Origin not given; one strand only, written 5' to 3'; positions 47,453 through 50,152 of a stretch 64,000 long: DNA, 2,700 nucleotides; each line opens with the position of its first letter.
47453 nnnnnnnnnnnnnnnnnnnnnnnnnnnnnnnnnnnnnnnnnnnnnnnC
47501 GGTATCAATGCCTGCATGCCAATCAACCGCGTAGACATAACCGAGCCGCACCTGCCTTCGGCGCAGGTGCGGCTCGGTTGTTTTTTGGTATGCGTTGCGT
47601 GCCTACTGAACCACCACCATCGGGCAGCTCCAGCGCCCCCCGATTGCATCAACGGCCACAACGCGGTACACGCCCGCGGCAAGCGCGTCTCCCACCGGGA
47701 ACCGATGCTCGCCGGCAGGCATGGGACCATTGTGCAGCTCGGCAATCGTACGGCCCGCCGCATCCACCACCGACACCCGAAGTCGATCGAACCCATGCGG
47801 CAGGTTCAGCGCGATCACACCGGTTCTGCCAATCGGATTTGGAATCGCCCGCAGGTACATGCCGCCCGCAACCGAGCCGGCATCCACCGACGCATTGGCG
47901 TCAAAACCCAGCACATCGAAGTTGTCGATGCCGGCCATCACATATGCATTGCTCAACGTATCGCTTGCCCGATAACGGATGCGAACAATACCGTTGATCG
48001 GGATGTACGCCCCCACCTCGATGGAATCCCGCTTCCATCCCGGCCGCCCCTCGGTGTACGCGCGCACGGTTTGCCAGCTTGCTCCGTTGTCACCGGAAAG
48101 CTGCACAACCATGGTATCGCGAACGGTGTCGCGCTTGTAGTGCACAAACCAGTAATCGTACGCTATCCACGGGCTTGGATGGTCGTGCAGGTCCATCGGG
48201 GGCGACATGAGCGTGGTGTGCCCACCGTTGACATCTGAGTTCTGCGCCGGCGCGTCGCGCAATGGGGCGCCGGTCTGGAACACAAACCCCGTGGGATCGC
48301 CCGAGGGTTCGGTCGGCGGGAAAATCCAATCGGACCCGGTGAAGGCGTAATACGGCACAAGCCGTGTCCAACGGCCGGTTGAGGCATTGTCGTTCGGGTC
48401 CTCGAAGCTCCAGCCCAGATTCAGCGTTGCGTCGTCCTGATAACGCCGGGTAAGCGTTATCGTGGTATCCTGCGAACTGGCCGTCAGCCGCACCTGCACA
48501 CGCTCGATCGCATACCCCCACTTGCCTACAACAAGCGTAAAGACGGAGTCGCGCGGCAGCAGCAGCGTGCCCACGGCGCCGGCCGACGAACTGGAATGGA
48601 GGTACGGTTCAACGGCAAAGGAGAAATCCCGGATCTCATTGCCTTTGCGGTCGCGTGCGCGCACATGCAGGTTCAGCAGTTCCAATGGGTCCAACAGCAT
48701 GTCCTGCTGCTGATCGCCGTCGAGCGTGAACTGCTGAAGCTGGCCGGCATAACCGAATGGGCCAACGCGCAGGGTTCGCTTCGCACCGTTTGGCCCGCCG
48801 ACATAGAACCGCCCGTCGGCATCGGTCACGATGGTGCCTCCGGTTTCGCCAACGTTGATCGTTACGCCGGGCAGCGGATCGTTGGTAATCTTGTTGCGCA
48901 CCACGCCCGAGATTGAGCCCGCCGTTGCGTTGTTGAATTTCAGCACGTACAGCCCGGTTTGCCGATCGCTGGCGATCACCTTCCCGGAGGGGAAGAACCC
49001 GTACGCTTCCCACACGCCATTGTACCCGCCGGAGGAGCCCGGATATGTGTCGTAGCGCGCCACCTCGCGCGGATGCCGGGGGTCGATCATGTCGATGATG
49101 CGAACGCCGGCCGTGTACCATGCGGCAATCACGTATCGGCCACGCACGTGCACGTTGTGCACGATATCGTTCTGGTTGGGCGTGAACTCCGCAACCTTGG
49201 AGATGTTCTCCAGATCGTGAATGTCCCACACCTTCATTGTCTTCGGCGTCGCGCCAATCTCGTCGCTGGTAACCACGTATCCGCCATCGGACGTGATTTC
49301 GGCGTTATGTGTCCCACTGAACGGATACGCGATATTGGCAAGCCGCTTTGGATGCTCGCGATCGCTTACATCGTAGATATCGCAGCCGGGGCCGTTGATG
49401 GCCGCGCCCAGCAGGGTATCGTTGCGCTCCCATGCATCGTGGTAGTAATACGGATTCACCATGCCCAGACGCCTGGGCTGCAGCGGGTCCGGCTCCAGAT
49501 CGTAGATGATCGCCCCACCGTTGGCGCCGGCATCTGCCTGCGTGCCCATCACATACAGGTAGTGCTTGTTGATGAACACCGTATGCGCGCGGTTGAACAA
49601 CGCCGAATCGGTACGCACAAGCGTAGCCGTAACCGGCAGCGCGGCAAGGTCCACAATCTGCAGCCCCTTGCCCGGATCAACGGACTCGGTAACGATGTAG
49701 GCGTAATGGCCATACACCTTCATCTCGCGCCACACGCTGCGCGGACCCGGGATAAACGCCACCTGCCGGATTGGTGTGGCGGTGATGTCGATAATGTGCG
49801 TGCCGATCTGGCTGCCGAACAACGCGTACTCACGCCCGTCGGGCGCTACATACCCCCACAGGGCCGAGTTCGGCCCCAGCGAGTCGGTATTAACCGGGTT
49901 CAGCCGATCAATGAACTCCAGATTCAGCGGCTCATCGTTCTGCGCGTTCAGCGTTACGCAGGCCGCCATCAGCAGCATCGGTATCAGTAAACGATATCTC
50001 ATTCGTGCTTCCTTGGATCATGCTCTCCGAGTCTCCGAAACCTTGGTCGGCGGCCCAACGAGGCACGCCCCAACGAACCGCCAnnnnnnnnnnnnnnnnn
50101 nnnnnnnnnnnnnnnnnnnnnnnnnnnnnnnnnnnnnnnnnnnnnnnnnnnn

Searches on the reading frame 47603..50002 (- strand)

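Call 53: search_protein_families(library=pfam, proteins=[window:47603-50002:-], max_evalue=0.0001)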
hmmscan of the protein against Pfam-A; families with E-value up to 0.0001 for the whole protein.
window:47603-50002:- (799 aa): 3 families
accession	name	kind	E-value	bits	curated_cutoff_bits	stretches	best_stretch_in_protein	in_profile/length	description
PF13715.12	CarbopepD_reg_2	-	2.6e-11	43.8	32.2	1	364-435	1-72/88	CarboxypepD_reg-like domain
PF13620.12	CarboxypepD_reg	-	4.9e-09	36.9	32.3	1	363-434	1-76/82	Carboxypeptidase regulatory-like domain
PF08309.17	LVIVD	-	1.1e-05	25.1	20.2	0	282-319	5-42/42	LVIVD repeat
